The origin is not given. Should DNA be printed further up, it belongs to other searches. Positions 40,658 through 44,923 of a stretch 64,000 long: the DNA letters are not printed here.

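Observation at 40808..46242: Four GT2-TPR modules directly after flagellin, three fused into a single 1321-aa polypeptide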

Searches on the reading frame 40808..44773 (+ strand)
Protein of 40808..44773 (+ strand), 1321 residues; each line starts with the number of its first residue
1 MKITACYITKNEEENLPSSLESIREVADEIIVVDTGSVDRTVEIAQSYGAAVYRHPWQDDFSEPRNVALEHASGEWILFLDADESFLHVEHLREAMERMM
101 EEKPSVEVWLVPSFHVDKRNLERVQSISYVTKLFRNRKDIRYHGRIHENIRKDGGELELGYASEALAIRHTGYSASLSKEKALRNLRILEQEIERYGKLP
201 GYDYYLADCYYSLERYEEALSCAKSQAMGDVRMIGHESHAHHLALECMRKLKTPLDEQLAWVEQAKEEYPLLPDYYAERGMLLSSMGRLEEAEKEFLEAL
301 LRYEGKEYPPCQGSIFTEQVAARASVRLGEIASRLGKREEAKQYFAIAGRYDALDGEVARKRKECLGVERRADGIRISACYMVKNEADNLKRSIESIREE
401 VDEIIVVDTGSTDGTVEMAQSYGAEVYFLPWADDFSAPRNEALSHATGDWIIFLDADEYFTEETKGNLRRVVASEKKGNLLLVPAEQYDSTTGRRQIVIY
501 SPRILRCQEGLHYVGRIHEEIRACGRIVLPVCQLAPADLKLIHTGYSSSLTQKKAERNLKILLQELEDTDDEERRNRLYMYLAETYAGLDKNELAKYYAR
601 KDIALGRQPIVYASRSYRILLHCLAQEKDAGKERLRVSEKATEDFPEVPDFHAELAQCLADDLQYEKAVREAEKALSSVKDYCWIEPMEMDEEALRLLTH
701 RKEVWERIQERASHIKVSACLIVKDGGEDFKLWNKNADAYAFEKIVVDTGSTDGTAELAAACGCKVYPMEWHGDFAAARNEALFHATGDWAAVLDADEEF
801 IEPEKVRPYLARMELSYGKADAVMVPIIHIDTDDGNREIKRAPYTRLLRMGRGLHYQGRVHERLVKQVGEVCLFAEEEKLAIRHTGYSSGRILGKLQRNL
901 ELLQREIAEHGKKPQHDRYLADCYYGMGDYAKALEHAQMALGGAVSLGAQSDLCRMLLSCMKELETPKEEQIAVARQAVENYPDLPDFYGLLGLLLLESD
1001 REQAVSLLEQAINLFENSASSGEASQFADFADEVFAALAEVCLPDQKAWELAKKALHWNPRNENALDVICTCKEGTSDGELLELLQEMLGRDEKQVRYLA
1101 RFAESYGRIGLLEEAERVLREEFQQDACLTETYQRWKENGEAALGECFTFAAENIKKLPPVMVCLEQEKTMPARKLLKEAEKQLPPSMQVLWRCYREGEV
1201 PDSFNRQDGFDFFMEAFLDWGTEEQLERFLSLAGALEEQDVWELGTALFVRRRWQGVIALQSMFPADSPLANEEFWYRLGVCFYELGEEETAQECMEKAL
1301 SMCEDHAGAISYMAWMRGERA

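Call 3: search_protein_families(library=pfam, proteins=[window:40808-44773:+], max_evalue=0.01)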
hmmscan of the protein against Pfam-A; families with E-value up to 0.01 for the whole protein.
window:40808-44773:+ (1321 aa): 16 families
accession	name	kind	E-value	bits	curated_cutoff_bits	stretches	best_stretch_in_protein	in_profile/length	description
PF00535.33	Glycos_transf_2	-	6e-66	222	23.3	3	382-497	5-129/168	Glycosyl transferase family 2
PF13704.12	Glyco_tranf_2_4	-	2.7e-24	86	27.5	3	384-470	1-96/98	Glycosyl transferase family 2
PF07719.23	TPR_2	-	9e-16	57.1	27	1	1274-1306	2-34/34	Tetratricopeptide repeat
PF10111.15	Glyco_tranf_2_2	-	2.6e-13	50.5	27.3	1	398-464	26-98/276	Glycosyltransferase like family 2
PF13181.12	TPR_8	-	4.7e-11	42.4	25.7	1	1274-1306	2-34/34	Tetratricopeptide repeat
PF00515.34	TPR_1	-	5e-11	42.4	27.8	1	1275-1305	3-33/34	Tetratricopeptide repeat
PF13424.12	TPR_12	-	2.9e-10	40.6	30.1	0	897-941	27-72/77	Tetratricopeptide repeat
PF13432.12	TPR_16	-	4.4e-10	40.3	32.7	0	279-347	3-56/65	Tetratricopeptide repeat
PF13431.12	TPR_17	-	6.3e-09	35.9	24.4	0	976-1001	3-28/34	Tetratricopeptide repeat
PF12804.13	NTP_transf_3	-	7e-09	36.5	27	0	19-104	30-116/160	MobA-like NTP transferase domain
PF12895.13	ANAPC3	-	6.2e-08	33.3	27.2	0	181-222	38-78/82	Anaphase-promoting complex, cyclosome, subunit 3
PF13174.12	TPR_6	-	1.5e-05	25.7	26.3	0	1276-1300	3-27/33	Tetratricopeptide repeat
PF14559.12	TPR_19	-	1.7e-05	25.5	25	0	639-676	15-52/68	Tetratricopeptide repeat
PF13896.12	Glyco_transf_49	-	0.00068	19.5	27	0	65-146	122-206/329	Glycosyl-transferase for dystroglycan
PF16068.10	DUF4810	-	0.0027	18.6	34.7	0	255-298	29-70/85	Domain of unknown function (DUF4810)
PF13428.12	TPR_14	-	0.0064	17.5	23.5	0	1274-1313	2-41/44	Tetratricopeptide repeat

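Call 10: search_protein_families(library=ncbifam, proteins=[window:40808-44773:+], max_evalue=0.001)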
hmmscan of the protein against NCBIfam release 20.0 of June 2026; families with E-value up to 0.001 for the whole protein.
window:40808-44773:+ (1321 aa): 21 families
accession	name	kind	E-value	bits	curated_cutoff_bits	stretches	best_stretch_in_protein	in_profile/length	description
TIGR04195.1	S_glycosyl_SunS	equivalog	6.6e-61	206.4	350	3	371-612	53-290/421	SunS family peptide S-glycosyltransferase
TIGR04283.1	glyco_like_mftF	equivalog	4.3e-31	108.2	182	3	10-119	8-114/221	TIGR04283 family arsenosugar biosynthesis glycosyltransferase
NF010496.0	PRK13915.1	equivalog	2.6e-22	79.3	262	2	372-457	28-126/307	glucosyl-3-phosphoglycerate synthase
NF007482.0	PRK10073.1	equivalog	2.4e-21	76.1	423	2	380-463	14-101/334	glycosyltransferase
NF047683.1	TeichurnBiosyTuaG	equivalog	1.3e-17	64.3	400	2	385-463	16-102/252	teichuronic acid biosynthesis protein TuaG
TIGR04182.1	glyco_TIGR04182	equivalog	6e-16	58.7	325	1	384-463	9-88/293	S-layer glycoprotein N-glycosyltransferase AglJ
TIGR03965.1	mycofact_glyco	equivalog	7.4e-16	58.1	280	2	383-458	82-165/467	mycofactocin biosynthesis glycosyltransferase MftF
NF041875.1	EPS_EpsD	equivalog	1.9e-15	57.1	370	1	732-813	21-104/325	exopolysaccharide biosynthesis glycosyltransferase EpsD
NF038302.1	EPS_HpsE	equivalog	1.9e-13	50.1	300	1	9-85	9-98/307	hormogonium polysaccharide biosynthesis glycosyltransferase HpsE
NF041391.1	DPhHxTase_Halo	equivalog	1.8e-12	46.7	375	1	9-94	3-88/213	dolichyl-phosphate hexose transferase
NF058614.1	PPMAGASynPpgS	equivalog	3.1e-11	43.1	370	1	11-57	10-56/226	polyprenyl-phospho-N-acetylgalactosaminyl synthase PpgS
TIGR04009.1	wcaE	equivalog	1.3e-08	34.4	369.2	0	403-483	35-116/248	colanic acid biosynthesis glycosyltransferase WcaE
NF050050.1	ProtGlycPglI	equivalog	6.9e-08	32.2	500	0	387-464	14-100/306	GalNAc(5)-diNAcBac-PP-undecaprenol beta-1,3-glucosyltransferase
TIGR02552.1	LcrH_SycD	equivalog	7.4e-07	29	104.8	0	1271-1306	84-119/136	SycD/LcrH family type III secretion system chaperone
NF053739.1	GlytfEpsEBac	equivalog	7.6e-07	28.4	450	0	378-458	4-93/265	glycosyltransferase EpsE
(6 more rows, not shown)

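Call 11: find_homologous_proteins(query=window:40808-44773:+, max_evalue=1e-10)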
Query window:40808-44773:+ (1321 aa): 3185 proteins with E <= 1e-10 among 8000 candidates; the best 120 are listed.
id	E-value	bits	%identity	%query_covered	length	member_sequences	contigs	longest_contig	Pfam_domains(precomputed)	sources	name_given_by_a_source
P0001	0.0e+0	2790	93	100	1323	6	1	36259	PF14559.13,PF13431.13,PF10111.15,PF00515.35,PF12895.14,PF13424.13,PF13432.13,PF13181.13,PF00535.33,PF07719.24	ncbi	-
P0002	0.0e+0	1223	46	100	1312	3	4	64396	PF10111.15,PF00535.33,PF12804.14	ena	-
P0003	0.0e+0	1181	47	100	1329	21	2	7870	PF10111.15,PF00515.35,PF00535.33,PF07719.24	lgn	-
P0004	0.0e+0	1155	46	100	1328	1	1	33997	PF10111.15,PF00515.35,PF00535.33,PF07719.24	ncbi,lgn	ncbi:MAG: glycosyltransferase [Mitsuokella sp.]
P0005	0.0e+0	1153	46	100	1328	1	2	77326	PF13431.13,PF10111.15,PF00515.35,PF00535.33,PF07719.24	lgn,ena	-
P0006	0.0e+0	1150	46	100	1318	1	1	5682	PF13431.13,PF10111.15,PF00515.35,PF13424.13,PF00535.33,PF07719.24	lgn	-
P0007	0.0e+0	1150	46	100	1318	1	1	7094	PF10111.15,PF00515.35,PF13424.13,PF00535.33,PF07719.24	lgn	-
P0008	0.0e+0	1146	46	100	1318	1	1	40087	PF10111.15,PF00515.35,PF13424.13,PF13181.13,PF00535.33,PF07719.24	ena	-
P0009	1.3e-296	1005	41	100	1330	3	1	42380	PF10111.15,PF00515.35,PF13424.13,PF13176.13,PF13428.13,PF13181.13,PF00535.33,PF07719.24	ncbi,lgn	ncbi:MAG: glycosyltransferase [Schwartzia sp. (in: firmicutes)]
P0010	8.6e-294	996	42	93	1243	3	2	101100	PF13431.13,PF10111.15,PF00515.35,PF13424.13,PF13428.13,PF13181.13,PF00535.33,PF12804.14,PF07719.24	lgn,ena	-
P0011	3.2e-293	994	40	99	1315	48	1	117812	PF13431.13,PF10111.15,PF13371.13,PF13181.13,PF00535.33,PF12804.14,PF07719.24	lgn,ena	-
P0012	5.5e-293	993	41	99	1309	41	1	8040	PF10111.15,PF00535.33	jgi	-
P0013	3.0e-291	988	42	99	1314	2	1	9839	PF10111.15,PF13371.13,PF13181.13,PF00535.33,PF07719.24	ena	-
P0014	3.4e-290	984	40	99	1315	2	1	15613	PF10111.15,PF13371.13,PF13181.13,PF00535.33,PF07719.24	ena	-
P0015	7.8e-290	983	43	91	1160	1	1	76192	PF14559.13,PF10111.15,PF13414.13,PF13371.13,PF00515.35,PF13424.13,PF13428.13,PF13181.13,PF00535.33,PF12804.14,PF07719.24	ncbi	-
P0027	1.7e-285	969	39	100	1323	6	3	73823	PF14559.13,PF10111.15,PF00515.35,PF13424.13,PF13432.13,PF13181.13,PF00535.33,PF07719.24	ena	-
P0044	1.5e-280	952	40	100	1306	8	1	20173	PF10111.15,PF00535.33,PF12804.14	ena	-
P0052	5.7e-279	947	40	100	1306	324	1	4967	PF10111.15,PF13181.13,PF00535.33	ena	-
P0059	2.6e-278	945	40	100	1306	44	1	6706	PF10111.15,PF13181.13,PF00535.33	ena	-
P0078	3.4e-275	934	41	93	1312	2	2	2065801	PF10111.15,PF00535.33,PF12804.14,PF07719.24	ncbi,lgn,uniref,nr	ncbi:glycosyltransferase [Selenomonas sp. F0473]|uniref:glycosyltransferase n=1 Tax=Selenomonas sp. 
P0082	1.5e-274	932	39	100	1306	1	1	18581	PF10111.15,PF00535.33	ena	-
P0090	3.4e-273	928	39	100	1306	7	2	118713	PF10111.15,PF00535.33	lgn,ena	-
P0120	4.0e-217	742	44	67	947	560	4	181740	PF10111.15,PF00535.33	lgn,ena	-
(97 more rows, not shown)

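Call 17: find_encoding_contigs(protein=window:40808-44773:+, flank=10000, max_places=4)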
Protein window:40808-44773:+ (1321 aa): no gene with exactly this product is on record in the collection.

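Call 18: list_cluster_members(proteins=[window:40808-44770:+, P0001, P0078, P0004, P0009])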
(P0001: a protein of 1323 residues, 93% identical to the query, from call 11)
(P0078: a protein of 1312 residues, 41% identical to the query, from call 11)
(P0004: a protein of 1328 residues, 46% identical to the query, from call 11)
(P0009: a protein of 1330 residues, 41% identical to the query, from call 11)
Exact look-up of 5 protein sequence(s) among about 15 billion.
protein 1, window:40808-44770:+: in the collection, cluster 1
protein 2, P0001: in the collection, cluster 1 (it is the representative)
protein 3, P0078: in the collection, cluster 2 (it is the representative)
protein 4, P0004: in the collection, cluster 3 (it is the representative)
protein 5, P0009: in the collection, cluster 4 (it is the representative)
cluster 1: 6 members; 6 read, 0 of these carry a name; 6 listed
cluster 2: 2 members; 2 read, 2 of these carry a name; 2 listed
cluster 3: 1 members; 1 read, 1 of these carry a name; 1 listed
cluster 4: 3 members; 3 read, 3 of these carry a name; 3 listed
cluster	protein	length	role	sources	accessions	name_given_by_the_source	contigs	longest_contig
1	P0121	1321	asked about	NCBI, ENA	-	-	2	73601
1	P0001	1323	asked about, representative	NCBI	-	-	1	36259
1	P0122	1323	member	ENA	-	-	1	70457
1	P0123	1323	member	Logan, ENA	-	-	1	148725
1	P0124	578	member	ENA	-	-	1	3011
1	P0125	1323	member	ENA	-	-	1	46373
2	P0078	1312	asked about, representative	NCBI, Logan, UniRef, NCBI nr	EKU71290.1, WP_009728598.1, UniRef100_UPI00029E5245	glycosyltransferase [Selenomonas sp. F0473] | glycosyltransferase n=1 Tax=Selenomonas sp. F0473 TaxID=999423 RepID=UPI00029E5245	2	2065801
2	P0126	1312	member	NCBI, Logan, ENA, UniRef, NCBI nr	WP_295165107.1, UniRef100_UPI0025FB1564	glycosyltransferase [Selenomonas sp. F0473] | glycosyltransferase n=1 Tax=Selenomonas sp. F0473 TaxID=999423 RepID=UPI0025FB1564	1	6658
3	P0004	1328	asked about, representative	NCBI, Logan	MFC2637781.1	MAG: glycosyltransferase [Mitsuokella sp.]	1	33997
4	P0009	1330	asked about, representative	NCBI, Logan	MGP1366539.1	MAG: glycosyltransferase [Schwartzia sp. (in: firmicutes)]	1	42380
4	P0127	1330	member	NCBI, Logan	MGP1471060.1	MAG: glycosyltransferase [Schwartzia sp. (in: firmicutes)]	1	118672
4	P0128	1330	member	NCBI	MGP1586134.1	MAG: glycosyltransferase [Schwartzia sp. (in: firmicutes)]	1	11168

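Call 24: find_encoding_contigs(protein=P0078, flank=10000, max_places=2)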
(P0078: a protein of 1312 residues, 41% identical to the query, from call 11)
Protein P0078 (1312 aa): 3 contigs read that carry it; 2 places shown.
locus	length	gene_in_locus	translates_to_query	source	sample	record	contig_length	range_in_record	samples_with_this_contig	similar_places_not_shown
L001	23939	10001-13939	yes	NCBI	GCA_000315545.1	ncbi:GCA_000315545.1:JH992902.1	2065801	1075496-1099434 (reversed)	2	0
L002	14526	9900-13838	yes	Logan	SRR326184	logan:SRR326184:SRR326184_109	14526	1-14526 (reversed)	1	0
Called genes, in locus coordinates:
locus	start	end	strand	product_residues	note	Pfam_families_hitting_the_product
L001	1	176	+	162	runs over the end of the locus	PF05130:FlgN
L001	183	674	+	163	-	PF05130:FlgN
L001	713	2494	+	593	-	PF22638:FlgK_D1, PF06429:Flg_bbr_C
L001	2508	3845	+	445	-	PF00669:Flagellin_N (weak)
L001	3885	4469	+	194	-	PF20074:DUF6470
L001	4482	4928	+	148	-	PF02623:FliW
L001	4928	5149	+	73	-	PF02599:CsrA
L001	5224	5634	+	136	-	PF03646:FlaG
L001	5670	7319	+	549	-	PF02465:FliD_N, PF07195:FliD_C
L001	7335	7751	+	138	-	PF02561:FliS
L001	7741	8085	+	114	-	PF05400:FliT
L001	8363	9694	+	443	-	PF00669:Flagellin_N, PF00700:Flagellin_C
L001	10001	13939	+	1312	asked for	PF00535:Glycos_transf_2, PF12804:NTP_transf_3 (faint), PF07719:TPR_2 (faint), PF00535:Glycos_transf_2, PF10111:Glyco_tranf_2_2 (weak), PF00535:Glycos_transf_2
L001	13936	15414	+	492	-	PF00535:Glycos_transf_2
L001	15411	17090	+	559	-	PF13844:Glyco_transf_41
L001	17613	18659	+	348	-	PF13844:Glyco_transf_41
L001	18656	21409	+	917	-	PF13844:Glyco_transf_41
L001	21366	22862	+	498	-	PF13844:Glyco_transf_41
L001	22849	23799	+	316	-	PF13181:TPR_8 (faint), PF13428:TPR_14 (faint), PF00515:TPR_1 (faint), PF07719:TPR_2 (faint), PF12895:ANAPC3 (weak), PF13176:TPR_7 (faint), PF13432:TPR_16 (weak), PF14559:TPR_19 (weak), +2 more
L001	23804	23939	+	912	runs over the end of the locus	PF13524:Glyco_trans_1_2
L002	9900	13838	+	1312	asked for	PF00535:Glycos_transf_2, PF12804:NTP_transf_3 (faint), PF07719:TPR_2 (faint), PF00535:Glycos_transf_2, PF10111:Glyco_tranf_2_2 (weak), PF00535:Glycos_transf_2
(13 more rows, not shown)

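Call 25: find_encoding_contigs(protein=P0120, flank=10000, max_places=2)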
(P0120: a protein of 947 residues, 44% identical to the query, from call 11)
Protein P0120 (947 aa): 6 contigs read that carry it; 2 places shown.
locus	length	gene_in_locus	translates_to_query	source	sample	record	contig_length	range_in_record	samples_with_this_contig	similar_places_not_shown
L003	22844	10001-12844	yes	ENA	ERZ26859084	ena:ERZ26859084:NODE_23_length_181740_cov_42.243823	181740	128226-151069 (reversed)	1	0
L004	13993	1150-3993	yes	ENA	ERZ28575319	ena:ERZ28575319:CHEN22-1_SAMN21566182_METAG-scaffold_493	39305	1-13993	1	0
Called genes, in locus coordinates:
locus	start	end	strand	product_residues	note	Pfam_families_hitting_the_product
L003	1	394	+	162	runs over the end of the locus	PF05130:FlgN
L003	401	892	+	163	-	-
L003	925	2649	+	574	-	PF22638:FlgK_D1, PF06429:Flg_bbr_C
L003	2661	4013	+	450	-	PF00669:Flagellin_N (weak)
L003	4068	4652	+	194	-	PF20074:DUF6470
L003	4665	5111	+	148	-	PF02623:FliW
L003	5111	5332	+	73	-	PF02599:CsrA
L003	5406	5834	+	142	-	PF03646:FlaG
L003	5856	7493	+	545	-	PF02465:FliD_N, PF07195:FliD_C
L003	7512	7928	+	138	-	PF02561:FliS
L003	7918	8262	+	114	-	PF05400:FliT (weak)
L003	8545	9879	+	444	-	PF00669:Flagellin_N, PF00700:Flagellin_C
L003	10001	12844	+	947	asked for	PF00535:Glycos_transf_2, PF10111:Glyco_tranf_2_2 (faint), PF00535:Glycos_transf_2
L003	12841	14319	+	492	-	PF00535:Glycos_transf_2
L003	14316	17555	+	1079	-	PF13844:Glyco_transf_41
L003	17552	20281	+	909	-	PF13844:Glyco_transf_41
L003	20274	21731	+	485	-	PF13844:Glyco_transf_41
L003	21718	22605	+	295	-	PF23914:TPR_CcmH_CycH (faint), PF13428:TPR_14 (faint), PF00515:TPR_1 (faint), PF07719:TPR_2 (faint), PF12895:ANAPC3 (weak), PF13174:TPR_6 (faint), PF14559:TPR_19 (weak), PF13431:TPR_17 (weak), +4 more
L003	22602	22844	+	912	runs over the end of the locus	PF10111:Glyco_tranf_2_2, PF13506:Glyco_transf_21 (weak), PF00535:Glycos_transf_2, PF13641:Glyco_tranf_2_3, PF13524:Glyco_trans_1_2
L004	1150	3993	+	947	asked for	PF00535:Glycos_transf_2, PF10111:Glyco_tranf_2_2 (faint), PF00535:Glycos_transf_2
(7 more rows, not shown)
